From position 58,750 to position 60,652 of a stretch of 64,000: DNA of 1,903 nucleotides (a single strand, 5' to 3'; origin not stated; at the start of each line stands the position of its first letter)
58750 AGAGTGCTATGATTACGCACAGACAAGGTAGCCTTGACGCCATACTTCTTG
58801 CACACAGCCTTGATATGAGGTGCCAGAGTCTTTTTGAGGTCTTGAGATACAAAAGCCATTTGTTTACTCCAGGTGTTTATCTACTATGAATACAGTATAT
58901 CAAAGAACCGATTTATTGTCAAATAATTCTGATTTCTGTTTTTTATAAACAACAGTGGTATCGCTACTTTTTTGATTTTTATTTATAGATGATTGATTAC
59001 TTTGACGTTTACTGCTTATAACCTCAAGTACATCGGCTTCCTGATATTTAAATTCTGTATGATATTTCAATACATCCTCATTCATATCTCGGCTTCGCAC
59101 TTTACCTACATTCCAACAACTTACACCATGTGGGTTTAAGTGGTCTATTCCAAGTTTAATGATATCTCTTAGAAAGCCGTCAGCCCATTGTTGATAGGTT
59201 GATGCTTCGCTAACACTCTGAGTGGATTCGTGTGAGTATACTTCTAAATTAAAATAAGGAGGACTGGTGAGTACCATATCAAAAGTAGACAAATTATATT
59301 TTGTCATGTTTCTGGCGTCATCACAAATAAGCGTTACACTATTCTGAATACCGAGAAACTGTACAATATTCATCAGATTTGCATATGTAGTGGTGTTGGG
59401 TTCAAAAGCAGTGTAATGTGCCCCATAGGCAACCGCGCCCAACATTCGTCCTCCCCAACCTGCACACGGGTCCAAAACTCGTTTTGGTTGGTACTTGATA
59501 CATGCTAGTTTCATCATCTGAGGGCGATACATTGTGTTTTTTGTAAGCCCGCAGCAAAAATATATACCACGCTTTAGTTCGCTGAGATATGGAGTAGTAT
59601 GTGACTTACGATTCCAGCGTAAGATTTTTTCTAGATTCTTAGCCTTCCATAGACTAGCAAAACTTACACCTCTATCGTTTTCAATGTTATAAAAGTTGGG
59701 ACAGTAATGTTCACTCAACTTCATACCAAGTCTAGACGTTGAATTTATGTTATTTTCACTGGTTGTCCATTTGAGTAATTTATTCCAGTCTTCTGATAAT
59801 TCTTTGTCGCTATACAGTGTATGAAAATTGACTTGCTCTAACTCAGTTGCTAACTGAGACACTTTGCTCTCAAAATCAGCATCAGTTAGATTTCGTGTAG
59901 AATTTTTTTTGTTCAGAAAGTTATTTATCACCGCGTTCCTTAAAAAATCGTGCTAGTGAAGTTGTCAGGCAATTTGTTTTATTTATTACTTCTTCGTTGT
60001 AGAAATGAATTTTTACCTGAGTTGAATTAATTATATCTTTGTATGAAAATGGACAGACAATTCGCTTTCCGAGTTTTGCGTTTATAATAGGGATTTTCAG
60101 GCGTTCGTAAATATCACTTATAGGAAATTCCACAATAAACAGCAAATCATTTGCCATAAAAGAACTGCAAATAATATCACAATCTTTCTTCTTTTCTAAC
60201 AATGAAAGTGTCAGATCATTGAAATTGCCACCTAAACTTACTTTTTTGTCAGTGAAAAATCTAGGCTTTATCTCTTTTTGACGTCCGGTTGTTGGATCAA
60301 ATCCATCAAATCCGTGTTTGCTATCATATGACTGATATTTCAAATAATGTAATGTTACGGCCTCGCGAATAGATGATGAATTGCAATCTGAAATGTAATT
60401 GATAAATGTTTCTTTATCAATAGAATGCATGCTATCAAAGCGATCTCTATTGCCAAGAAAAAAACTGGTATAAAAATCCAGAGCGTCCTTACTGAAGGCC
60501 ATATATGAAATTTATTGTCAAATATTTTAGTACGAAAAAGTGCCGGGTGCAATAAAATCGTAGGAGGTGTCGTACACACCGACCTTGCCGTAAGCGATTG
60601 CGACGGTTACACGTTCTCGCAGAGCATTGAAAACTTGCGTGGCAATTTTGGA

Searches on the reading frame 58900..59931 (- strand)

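Call 11: search_protein_families(library=phrogs, proteins=[window:58900-59931:-], max_evalue=0.001)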
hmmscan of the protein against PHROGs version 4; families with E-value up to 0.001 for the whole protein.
window:58900-59931:- (343 aa): 4 families
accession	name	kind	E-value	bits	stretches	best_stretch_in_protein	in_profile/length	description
phrog_12517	-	unknown function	1.3e-16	61.7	1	134-282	89-241/316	-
phrog_498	-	other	1.2e-12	48.2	1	196-283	452-538/633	DNA methyltransferase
phrog_10183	-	other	3.5e-08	33.2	1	198-233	501-535/889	DNA methyltransferase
phrog_67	-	other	8.6e-06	26.1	1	184-255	120-179/743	DNA methyltransferase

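Call 57: search_protein_families(library=pfam, proteins=[window:58900-59931:-], max_evalue=0.001)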
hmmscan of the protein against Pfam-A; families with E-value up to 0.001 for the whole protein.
window:58900-59931:- (343 aa): 4 families
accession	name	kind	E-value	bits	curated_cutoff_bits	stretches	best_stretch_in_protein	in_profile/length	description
PF03602.21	Cons_hypoth95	-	1.5e-06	28.4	24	1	147-231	40-128/182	Conserved hypothetical protein 95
PF01555.25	N6_N4_Mtase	-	2.4e-06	28.1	26.7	1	218-337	2-113/221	DNA methylase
PF09445.16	Methyltransf_15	-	0.00018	21.5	22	1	150-226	2-81/165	RNA cap guanine-N2 methyltransferase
PF01189.24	Methyltr_RsmB-F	-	0.00095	19.3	27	0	150-282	10-145/199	16S rRNA methyltransferase RsmB/F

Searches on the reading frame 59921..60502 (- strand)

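Call 11: search_protein_families(library=phrogs, proteins=[window:59921-60502:-], max_evalue=0.001)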
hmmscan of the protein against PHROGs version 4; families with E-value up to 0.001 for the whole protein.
window:59921-60502:- (193 aa): 1 family
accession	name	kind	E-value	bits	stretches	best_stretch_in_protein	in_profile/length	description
phrog_3210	-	unknown function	1.6e-18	68.6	1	30-177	27-180/198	-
